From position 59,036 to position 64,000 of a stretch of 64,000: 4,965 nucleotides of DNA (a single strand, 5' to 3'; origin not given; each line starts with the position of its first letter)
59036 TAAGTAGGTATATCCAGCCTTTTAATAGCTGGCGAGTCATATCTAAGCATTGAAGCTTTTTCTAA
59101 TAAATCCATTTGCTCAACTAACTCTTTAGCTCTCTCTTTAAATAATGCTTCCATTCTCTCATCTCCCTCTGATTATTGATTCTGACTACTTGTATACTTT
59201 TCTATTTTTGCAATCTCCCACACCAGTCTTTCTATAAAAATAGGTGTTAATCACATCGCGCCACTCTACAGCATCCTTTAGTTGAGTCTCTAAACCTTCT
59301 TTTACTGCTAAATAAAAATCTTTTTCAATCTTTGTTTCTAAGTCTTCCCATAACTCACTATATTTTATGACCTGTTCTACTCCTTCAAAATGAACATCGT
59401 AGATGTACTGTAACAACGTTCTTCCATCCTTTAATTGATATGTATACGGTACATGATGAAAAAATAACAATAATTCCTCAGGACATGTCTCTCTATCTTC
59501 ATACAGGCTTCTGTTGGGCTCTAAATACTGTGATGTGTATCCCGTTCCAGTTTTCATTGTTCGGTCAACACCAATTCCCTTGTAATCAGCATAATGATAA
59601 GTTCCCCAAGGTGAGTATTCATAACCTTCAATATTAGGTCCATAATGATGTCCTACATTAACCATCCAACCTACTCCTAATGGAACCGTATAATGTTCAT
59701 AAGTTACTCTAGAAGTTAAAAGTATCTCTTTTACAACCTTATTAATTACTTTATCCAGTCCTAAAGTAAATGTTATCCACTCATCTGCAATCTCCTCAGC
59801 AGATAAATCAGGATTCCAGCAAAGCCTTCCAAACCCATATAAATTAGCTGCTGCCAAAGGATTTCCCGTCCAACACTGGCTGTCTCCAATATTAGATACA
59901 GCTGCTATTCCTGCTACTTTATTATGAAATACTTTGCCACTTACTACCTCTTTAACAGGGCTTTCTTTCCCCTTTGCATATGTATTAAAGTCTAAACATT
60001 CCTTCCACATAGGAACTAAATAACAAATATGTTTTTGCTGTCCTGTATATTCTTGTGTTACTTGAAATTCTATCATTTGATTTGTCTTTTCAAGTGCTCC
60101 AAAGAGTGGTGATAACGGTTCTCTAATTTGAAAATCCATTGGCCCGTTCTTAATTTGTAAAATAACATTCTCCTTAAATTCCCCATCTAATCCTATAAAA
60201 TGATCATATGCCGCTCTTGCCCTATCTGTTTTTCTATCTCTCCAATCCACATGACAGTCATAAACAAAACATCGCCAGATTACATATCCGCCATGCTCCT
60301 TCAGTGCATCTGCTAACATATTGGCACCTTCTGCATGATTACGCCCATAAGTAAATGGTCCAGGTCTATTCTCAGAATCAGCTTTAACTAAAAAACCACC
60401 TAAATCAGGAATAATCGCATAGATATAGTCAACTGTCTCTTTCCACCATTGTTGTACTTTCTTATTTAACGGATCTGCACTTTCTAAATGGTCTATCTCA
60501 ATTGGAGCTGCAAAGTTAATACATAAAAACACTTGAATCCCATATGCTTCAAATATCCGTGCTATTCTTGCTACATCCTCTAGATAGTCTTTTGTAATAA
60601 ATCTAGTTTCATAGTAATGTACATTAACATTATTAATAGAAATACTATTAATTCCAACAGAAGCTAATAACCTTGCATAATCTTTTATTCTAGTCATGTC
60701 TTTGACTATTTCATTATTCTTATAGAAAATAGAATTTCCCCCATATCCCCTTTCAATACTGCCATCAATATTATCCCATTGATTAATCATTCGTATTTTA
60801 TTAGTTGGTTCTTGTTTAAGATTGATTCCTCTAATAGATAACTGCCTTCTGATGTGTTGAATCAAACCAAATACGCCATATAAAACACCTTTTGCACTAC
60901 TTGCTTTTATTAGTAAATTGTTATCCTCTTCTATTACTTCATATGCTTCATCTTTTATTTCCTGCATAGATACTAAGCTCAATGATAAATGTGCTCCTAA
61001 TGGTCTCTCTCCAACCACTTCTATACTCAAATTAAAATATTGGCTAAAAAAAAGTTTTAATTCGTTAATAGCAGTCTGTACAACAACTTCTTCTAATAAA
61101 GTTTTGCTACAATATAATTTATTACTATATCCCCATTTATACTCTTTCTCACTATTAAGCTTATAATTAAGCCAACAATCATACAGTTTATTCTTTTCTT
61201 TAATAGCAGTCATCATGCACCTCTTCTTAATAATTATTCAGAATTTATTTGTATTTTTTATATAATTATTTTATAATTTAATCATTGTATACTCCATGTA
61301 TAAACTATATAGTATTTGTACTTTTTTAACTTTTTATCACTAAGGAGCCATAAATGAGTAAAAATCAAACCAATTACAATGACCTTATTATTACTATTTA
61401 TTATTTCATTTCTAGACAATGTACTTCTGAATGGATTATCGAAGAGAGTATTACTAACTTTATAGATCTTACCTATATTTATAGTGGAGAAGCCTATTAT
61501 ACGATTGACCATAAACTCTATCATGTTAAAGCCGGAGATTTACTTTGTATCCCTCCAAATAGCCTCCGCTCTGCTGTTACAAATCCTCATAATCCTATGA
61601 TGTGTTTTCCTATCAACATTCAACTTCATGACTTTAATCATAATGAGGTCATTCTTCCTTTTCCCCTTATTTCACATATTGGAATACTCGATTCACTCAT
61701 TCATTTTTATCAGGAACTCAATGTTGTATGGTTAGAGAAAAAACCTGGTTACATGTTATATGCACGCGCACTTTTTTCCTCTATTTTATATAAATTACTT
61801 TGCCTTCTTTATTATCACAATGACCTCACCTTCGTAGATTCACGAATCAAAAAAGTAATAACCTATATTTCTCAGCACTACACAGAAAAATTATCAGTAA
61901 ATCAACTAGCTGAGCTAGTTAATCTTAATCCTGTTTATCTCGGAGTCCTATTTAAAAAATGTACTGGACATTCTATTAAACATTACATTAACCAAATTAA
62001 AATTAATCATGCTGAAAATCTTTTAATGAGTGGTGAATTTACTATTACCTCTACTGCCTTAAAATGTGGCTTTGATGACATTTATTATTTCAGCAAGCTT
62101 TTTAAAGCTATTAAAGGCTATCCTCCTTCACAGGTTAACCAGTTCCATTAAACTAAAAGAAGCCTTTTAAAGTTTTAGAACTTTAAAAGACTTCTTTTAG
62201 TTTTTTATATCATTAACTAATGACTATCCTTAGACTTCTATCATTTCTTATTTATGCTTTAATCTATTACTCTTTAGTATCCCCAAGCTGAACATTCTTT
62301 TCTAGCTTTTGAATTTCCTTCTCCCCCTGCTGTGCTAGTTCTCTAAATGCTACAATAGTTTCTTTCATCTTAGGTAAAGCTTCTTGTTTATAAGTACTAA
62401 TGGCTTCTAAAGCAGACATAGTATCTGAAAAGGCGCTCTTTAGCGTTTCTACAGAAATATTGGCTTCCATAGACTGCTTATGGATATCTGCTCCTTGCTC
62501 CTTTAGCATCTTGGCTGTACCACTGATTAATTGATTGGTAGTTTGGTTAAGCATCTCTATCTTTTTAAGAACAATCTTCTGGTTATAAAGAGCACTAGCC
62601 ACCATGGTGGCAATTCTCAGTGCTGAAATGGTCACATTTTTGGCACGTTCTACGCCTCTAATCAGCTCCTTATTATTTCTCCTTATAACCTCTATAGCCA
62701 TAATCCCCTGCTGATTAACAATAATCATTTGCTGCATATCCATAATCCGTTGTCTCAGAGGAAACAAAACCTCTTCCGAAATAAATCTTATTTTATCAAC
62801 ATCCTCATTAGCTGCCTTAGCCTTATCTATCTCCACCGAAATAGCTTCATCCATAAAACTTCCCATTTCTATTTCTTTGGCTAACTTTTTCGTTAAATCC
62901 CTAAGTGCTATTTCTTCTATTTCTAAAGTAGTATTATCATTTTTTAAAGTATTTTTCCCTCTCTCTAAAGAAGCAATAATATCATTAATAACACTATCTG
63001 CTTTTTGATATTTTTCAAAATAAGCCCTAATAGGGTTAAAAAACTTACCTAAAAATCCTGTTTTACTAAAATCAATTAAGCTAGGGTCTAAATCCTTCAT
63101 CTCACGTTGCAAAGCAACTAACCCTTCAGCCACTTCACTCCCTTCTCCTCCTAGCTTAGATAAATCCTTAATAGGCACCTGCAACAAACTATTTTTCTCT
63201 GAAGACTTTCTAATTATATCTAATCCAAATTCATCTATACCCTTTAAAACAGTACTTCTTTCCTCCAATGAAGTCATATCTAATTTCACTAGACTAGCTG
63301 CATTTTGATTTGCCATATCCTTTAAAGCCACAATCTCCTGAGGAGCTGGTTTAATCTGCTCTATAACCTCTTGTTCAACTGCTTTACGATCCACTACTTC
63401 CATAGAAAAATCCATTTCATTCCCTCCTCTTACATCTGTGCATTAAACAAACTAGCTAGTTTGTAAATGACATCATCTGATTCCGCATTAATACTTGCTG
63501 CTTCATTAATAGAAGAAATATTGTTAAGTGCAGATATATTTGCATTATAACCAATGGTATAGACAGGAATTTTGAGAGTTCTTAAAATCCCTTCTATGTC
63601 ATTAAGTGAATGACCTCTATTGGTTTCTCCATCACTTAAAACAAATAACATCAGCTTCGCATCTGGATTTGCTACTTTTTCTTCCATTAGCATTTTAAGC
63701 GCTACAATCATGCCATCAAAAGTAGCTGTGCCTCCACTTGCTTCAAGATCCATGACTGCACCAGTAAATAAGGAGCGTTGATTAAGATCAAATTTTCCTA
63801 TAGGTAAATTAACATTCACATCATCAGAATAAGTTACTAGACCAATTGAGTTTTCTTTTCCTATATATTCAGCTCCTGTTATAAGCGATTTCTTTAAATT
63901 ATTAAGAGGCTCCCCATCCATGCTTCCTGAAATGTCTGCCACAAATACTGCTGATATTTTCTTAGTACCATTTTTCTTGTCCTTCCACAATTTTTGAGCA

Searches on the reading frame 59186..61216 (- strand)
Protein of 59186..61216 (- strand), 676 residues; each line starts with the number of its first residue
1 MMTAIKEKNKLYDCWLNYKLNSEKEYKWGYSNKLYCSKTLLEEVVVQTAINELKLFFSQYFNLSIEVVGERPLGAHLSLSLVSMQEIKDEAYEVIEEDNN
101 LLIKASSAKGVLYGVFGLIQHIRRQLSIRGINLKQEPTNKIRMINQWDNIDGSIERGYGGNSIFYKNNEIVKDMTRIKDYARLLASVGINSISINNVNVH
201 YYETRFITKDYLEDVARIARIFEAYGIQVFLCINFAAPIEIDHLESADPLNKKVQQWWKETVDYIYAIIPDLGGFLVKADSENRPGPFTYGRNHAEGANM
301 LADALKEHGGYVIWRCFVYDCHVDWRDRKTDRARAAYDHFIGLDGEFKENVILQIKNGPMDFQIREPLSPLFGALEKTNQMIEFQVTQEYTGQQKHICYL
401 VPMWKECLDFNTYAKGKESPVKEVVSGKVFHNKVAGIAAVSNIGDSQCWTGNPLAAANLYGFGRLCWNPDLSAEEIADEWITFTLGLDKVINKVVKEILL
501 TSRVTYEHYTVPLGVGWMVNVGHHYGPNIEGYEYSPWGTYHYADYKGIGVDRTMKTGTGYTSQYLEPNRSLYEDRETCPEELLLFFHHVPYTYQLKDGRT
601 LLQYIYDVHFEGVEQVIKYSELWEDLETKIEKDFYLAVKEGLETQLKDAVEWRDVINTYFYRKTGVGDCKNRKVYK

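Call 109: search_protein_families(library=pfam, proteins=[window:59186-61216:-], max_evalue=0.00001)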
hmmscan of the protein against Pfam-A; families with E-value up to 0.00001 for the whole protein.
window:59186-61216:- (676 aa): 2 families
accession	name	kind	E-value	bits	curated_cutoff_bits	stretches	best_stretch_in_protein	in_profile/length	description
PF07488.18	Glyco_hydro_67M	-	2.8e-158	526.6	23.5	1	124-449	4-326/326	Glycosyl hydrolase family 67 middle domain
PF07477.17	Glyco_hydro_67C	-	5.8e-91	304.4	27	1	450-672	1-222/223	Glycosyl hydrolase family 67 C-terminus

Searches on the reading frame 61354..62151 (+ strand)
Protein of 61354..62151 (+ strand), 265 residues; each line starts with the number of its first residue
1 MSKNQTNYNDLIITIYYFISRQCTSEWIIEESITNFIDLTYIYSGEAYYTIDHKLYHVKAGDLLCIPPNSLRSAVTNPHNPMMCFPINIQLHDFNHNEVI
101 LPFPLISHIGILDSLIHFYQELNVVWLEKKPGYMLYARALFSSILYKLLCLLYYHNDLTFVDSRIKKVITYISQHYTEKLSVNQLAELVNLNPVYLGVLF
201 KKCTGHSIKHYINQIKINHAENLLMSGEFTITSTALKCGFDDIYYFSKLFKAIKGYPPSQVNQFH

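Call 109: search_protein_families(library=pfam, proteins=[window:61354-62151:+], max_evalue=0.00001)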
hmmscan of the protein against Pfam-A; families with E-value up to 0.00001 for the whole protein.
window:61354-62151:+ (265 aa): 2 families
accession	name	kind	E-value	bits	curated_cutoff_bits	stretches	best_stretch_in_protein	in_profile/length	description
PF12833.13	HTH_18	-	9.2e-17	61.5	33.6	1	185-261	1-77/80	Helix-turn-helix domain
PF00165.29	HTH_AraC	-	4.5e-13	49.4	26.6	1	226-260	6-39/42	Bacterial regulatory helix-turn-helix proteins, AraC family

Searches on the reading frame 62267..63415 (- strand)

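Call 109: search_protein_families(library=pfam, proteins=[window:62267-63415:-], max_evalue=0.00001)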
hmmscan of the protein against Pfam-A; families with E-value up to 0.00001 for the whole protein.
window:62267-63415:- (382 aa): 1 family
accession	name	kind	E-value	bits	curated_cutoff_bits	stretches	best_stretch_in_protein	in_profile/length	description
PF05816.16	TelA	-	4.5e-73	246.7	30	1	59-369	15-331/332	Toxic anion resistance protein (TelA)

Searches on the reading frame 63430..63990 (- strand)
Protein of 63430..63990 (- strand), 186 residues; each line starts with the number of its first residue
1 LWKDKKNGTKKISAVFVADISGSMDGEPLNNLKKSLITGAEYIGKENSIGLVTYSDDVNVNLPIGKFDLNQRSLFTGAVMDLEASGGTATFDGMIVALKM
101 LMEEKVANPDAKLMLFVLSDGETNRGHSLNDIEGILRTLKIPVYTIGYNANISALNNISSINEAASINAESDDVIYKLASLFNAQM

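Call 109: search_protein_families(library=pfam, proteins=[window:63430-63990:-], max_evalue=0.00001)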
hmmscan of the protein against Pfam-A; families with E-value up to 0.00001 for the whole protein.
window:63430-63990:- (186 aa): 2 families
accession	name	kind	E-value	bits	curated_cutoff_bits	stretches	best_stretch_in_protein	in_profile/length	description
PF00092.34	VWA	-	1.8e-16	61.3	23.8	1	15-167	3-160/174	von Willebrand factor type A domain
PF13519.12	VWA_2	-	2.8e-09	38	27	1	15-122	2-107/107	von Willebrand factor type A domain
